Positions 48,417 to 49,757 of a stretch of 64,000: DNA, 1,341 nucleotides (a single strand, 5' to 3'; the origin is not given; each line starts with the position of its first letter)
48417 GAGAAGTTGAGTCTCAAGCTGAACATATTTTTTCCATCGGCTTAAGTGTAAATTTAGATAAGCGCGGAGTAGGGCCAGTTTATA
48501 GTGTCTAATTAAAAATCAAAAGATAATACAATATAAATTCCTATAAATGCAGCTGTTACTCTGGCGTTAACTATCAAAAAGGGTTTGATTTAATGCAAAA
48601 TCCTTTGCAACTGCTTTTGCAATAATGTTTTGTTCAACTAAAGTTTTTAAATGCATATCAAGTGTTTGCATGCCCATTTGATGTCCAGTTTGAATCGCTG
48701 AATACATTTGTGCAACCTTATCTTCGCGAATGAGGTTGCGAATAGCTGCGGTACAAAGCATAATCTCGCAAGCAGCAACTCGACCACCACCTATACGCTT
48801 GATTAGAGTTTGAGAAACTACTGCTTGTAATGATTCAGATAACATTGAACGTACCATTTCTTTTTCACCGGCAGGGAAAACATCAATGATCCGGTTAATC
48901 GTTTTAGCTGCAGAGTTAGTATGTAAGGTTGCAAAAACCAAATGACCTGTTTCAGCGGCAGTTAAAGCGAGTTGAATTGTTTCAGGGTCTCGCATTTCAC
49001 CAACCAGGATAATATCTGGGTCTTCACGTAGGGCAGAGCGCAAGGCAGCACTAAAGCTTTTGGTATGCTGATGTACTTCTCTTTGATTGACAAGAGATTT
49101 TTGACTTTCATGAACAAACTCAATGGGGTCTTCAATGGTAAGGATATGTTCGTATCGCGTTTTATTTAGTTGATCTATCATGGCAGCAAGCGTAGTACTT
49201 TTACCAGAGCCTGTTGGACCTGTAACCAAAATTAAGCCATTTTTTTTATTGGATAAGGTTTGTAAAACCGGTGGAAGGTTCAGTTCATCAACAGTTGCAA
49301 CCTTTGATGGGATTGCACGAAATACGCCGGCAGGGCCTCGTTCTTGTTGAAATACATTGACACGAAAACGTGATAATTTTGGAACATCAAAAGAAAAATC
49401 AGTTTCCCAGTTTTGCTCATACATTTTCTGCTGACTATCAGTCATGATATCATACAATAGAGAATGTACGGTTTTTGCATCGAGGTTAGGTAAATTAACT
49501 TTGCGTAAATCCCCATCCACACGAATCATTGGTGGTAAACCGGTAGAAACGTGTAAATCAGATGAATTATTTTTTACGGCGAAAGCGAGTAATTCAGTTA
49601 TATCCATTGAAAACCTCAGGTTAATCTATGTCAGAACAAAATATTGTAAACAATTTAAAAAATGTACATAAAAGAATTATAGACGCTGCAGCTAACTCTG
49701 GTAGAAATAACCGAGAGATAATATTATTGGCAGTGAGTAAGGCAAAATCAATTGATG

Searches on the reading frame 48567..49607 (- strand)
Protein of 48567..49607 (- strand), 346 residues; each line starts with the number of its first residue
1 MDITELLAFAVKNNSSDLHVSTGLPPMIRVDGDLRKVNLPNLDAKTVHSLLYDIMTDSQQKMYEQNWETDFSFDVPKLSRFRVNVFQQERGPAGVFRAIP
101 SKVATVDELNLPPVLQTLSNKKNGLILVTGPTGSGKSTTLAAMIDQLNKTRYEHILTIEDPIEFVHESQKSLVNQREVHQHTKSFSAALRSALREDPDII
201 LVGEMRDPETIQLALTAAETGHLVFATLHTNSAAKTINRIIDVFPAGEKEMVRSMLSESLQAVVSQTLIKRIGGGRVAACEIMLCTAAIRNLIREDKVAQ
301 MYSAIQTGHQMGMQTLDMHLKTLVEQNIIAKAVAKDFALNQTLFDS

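Call 91: search_protein_families(library=pfam, proteins=[window:48567-49607:-])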
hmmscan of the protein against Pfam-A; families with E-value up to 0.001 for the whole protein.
window:48567-49607:- (346 aa): 11 families
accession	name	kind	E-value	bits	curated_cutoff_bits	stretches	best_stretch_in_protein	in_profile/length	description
PF00437.27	T2SSE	-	8.4e-56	189.6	24.9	1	3-272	12-281/370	Type II/IV secretion system protein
PF25199.1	nSTAND_NTPase5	-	5.3e-06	26.8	34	1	115-194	33-121/145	Novel STAND NTPase 5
PF13401.12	AAA_22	-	6e-06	27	27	1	122-198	4-84/130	AAA domain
PF04851.21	ResIII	-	1.6e-05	25.4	22.5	1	115-230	16-109/164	Type III restriction enzyme, res subunit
PF12775.13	AAA_7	-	0.00011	22.2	25.8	1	103-155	14-65/181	P-loop containing dynein motor region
PF13555.12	AAA_29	-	0.00011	22.2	27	1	118-144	17-43/61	P-loop containing region of AAA domain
PF00265.24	TK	-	0.00018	21.9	20.6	1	125-249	3-132/176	Thymidine kinase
PF13191.12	AAA_16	-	0.00025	22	32.6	1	120-154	21-52/167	AAA ATPase domain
PF24883.2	NPHP3_N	-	0.00025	21.7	24.8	0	116-152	14-51/164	Nephrocystin 3, N-terminal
PF01637.24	ATPase_2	-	0.00045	20.5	33.2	1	111-171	8-68/225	ATPase domain predominantly from Archaea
PF00005.33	ABC_tran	-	0.00096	20.2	25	0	121-181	9-67/137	ABC transporter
